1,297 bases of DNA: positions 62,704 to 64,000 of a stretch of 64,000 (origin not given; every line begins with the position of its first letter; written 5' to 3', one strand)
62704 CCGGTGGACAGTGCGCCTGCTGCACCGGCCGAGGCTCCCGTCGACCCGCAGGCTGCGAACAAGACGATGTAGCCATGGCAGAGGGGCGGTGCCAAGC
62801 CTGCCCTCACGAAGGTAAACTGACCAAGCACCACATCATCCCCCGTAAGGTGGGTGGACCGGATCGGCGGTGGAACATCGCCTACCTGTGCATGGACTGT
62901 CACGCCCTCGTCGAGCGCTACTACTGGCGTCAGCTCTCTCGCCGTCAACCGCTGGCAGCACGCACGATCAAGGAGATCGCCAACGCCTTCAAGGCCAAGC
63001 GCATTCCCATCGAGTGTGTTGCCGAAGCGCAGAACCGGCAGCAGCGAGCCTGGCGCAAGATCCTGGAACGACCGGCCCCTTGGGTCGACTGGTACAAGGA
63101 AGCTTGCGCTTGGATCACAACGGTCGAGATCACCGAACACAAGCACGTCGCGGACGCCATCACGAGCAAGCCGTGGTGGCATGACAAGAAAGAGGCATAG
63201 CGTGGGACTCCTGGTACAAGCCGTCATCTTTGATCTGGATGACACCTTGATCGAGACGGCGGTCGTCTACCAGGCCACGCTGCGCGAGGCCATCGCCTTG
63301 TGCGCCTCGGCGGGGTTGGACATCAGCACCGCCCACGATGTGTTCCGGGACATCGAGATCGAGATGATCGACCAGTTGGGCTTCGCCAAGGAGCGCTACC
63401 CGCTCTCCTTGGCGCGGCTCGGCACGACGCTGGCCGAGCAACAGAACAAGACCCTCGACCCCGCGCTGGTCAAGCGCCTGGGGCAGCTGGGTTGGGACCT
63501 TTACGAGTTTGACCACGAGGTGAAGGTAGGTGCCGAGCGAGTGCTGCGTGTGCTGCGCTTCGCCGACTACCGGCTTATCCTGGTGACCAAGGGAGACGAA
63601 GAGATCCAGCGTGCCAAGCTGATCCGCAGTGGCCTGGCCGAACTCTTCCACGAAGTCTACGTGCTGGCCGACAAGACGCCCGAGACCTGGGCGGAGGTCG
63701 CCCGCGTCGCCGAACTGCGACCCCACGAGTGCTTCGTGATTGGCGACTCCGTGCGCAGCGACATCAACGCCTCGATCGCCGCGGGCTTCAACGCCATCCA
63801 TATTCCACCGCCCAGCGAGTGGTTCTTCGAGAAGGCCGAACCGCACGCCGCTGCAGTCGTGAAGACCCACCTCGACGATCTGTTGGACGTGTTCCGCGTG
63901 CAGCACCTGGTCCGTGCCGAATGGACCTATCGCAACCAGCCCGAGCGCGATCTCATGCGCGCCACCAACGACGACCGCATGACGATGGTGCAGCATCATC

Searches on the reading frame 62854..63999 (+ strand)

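Call 17: search_protein_families(library=pfam, proteins=[window:62854-63999:+], max_evalue=0.01)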
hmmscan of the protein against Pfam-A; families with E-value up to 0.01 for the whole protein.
window:62854-63999:+ (382 aa): 4 families
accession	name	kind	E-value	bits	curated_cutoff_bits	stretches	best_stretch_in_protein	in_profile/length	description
PF00702.32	Hydrolase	-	3.2e-16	60.7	26.4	1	122-311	2-191/191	haloacid dehalogenase-like hydrolase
PF13419.12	HAD_2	-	9.9e-12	45.8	23.8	1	124-315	1-176/178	Haloacid dehalogenase-like hydrolase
PF13242.12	Hydrolase_like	-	2.1e-05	24.8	22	1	276-315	7-46/75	HAD-hyrolase-like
PF12710.13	HAD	-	0.005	17.7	27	0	124-305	1-186/189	haloacid dehalogenase-like hydrolase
